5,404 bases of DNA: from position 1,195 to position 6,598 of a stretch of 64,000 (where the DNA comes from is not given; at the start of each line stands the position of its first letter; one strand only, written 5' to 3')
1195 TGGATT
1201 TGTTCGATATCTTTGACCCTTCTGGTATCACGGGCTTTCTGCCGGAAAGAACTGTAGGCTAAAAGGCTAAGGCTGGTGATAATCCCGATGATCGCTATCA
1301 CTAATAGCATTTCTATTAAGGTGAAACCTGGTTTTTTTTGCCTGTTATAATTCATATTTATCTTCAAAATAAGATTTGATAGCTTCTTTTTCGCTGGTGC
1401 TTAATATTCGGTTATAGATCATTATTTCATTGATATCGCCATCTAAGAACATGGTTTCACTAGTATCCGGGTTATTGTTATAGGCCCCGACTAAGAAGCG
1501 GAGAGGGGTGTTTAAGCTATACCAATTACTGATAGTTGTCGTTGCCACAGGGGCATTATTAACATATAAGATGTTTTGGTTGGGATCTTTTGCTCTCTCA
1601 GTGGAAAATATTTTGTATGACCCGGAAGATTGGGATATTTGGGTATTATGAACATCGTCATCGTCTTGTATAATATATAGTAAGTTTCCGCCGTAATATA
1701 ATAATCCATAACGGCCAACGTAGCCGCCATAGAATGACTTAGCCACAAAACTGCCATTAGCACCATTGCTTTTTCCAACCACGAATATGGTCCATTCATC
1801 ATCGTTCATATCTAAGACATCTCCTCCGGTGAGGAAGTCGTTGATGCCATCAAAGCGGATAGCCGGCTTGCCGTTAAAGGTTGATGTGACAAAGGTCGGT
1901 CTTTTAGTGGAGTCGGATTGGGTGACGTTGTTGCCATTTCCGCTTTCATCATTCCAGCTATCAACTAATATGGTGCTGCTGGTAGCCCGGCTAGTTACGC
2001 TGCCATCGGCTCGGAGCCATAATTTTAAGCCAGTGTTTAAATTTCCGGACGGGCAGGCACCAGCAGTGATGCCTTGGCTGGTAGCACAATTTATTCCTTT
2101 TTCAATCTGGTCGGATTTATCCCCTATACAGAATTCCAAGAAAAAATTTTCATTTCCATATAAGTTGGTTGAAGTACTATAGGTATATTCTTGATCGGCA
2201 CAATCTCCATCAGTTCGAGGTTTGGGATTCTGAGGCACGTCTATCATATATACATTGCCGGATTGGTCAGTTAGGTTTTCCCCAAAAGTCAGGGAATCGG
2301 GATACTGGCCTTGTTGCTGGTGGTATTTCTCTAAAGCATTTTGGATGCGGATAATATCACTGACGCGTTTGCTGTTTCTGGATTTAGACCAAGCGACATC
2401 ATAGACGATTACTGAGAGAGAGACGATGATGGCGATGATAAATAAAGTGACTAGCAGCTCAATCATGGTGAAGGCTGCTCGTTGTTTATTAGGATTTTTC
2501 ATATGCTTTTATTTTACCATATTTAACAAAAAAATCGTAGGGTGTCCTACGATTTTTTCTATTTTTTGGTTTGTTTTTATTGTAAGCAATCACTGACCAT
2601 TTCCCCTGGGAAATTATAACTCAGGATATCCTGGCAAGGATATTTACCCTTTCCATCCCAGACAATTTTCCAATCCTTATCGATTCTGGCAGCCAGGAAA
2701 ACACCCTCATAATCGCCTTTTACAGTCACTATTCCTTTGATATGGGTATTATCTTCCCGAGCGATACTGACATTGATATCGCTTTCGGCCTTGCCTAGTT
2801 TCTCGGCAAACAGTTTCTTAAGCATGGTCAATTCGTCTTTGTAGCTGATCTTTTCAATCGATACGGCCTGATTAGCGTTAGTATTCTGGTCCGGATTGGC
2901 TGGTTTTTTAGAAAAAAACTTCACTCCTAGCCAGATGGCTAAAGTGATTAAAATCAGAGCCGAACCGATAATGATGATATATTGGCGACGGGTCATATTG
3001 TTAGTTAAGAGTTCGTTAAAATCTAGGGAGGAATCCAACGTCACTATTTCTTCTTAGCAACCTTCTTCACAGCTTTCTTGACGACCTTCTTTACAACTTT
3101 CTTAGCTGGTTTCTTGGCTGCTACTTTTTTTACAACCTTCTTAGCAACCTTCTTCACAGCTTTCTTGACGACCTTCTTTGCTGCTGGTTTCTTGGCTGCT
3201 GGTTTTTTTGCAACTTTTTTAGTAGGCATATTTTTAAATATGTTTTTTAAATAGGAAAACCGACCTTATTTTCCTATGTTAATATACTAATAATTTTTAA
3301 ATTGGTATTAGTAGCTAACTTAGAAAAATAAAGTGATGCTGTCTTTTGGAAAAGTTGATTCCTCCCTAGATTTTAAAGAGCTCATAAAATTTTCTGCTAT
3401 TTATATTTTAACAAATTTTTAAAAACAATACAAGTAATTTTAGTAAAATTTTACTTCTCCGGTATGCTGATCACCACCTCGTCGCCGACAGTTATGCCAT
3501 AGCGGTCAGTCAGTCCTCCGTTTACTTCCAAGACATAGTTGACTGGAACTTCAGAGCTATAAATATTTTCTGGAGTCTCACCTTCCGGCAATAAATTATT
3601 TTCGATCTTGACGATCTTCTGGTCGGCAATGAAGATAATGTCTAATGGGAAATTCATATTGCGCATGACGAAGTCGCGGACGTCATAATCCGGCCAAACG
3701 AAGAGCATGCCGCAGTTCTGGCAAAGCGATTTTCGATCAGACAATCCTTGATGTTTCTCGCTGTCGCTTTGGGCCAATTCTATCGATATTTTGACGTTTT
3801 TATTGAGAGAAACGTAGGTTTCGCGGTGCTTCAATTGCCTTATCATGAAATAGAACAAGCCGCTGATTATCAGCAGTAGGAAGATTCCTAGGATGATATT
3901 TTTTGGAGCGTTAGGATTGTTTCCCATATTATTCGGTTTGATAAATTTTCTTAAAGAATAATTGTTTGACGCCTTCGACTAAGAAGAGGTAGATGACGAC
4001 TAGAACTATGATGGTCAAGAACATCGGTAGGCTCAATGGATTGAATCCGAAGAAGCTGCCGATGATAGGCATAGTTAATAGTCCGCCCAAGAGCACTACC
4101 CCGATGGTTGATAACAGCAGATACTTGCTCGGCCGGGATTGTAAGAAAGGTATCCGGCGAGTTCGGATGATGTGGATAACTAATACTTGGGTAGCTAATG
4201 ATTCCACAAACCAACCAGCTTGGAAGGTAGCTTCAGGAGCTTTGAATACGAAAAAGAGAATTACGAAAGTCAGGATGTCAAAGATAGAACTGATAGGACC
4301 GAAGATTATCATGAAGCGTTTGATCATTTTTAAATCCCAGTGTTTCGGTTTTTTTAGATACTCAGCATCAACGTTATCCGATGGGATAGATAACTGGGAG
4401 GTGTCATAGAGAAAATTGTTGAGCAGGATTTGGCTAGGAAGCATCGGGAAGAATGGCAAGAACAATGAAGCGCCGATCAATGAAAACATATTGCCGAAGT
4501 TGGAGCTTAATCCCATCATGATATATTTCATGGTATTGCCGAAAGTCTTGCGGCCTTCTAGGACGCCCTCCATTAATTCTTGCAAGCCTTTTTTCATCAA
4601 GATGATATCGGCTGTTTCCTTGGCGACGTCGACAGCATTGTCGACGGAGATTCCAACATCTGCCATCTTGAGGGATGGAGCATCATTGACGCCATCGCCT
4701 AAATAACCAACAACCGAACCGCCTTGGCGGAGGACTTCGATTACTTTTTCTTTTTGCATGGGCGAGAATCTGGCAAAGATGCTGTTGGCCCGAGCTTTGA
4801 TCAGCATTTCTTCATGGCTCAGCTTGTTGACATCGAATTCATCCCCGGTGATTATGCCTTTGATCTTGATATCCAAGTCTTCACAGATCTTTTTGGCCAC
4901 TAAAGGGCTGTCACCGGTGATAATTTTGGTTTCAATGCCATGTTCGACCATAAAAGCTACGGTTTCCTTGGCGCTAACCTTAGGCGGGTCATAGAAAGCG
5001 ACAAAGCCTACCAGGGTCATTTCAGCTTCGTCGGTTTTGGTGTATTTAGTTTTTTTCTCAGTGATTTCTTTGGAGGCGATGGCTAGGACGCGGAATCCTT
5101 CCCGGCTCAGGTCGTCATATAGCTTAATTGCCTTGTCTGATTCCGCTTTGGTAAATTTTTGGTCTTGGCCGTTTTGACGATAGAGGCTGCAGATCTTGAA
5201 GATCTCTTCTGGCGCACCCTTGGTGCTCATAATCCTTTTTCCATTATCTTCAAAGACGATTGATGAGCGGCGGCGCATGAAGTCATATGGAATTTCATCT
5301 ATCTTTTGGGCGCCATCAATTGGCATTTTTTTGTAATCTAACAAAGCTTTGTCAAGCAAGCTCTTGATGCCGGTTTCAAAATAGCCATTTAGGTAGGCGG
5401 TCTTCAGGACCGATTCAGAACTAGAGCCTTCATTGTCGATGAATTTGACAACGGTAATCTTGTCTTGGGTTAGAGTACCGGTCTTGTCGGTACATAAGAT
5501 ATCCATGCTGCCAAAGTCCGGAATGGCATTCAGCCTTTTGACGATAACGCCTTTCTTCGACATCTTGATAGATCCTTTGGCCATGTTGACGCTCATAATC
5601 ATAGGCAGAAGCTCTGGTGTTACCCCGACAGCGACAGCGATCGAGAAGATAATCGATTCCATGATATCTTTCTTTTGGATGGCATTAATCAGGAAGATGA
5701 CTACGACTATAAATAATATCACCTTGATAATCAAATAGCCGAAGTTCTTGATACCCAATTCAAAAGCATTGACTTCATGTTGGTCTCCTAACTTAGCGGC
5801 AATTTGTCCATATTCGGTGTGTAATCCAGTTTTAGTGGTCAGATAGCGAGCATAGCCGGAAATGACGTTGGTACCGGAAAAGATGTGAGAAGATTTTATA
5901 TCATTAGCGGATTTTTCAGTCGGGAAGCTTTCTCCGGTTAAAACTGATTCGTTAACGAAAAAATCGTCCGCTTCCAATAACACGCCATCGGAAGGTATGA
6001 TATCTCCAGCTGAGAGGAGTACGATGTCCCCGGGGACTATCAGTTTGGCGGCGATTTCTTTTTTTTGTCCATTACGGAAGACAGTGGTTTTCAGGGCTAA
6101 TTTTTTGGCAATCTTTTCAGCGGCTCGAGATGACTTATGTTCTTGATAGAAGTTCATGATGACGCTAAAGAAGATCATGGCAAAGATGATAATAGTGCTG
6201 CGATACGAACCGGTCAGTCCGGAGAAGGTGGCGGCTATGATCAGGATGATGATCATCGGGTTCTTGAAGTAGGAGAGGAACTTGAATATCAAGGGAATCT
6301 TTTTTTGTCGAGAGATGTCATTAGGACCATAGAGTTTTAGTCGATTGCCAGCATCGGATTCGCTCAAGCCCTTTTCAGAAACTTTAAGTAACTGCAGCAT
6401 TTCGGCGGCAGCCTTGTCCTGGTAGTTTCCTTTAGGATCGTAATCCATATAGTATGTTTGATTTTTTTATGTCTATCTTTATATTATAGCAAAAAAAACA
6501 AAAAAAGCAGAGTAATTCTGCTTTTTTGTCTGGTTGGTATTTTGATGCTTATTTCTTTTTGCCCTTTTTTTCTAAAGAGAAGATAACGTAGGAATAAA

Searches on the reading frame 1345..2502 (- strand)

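Call 8: search_protein_families(library=pfam, proteins=[window:1345-2502:-], max_evalue=0.001)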
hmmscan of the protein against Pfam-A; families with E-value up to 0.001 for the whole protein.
window:1345-2502:- (385 aa): 1 family
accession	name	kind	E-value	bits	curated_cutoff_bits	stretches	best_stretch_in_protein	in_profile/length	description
PF07963.17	N_methyl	-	9.7e-06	25.4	21.2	1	6-29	2-25/27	Prokaryotic N-terminal methylation motif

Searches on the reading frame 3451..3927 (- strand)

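Call 85: search_protein_families(library=pfam, proteins=[window:3451-3927:-], max_evalue=0.001)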
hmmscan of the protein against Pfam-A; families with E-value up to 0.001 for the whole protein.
window:3451-3927:- (158 aa): 1 family
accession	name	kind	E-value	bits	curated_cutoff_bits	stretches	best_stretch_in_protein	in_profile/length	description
PF02643.20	DUF192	-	9.4e-29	99.9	27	1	47-152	1-95/96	Uncharacterized ACR, COG1430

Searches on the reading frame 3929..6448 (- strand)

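Call 7: search_protein_families(library=pfam, proteins=[window:3929-6448:-], max_evalue=0.001)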
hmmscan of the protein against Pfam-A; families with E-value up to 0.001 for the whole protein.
window:3929-6448:- (839 aa): 5 families
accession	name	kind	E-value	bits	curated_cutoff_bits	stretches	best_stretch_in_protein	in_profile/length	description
PF00122.25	E1-E2_ATPase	-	3.8e-42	144.3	28.1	1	119-299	5-181/181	E1-E2 ATPase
PF00689.26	Cation_ATPase_C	-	6.8e-22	78.5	27.3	1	667-829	2-174/175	Cation transporting ATPase, C-terminus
PF00690.31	Cation_ATPase_N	-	2.1e-17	62.9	20.4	1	13-76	5-69/69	Cation transporter/ATPase, N-terminus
PF00702.32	Hydrolase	-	2e-12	48.3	26.4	1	315-597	1-191/191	haloacid dehalogenase-like hydrolase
PF13246.12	Cation_ATPase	-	4.8e-07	30.2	21.7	1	358-421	25-89/91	Cation transport ATPase (P-type)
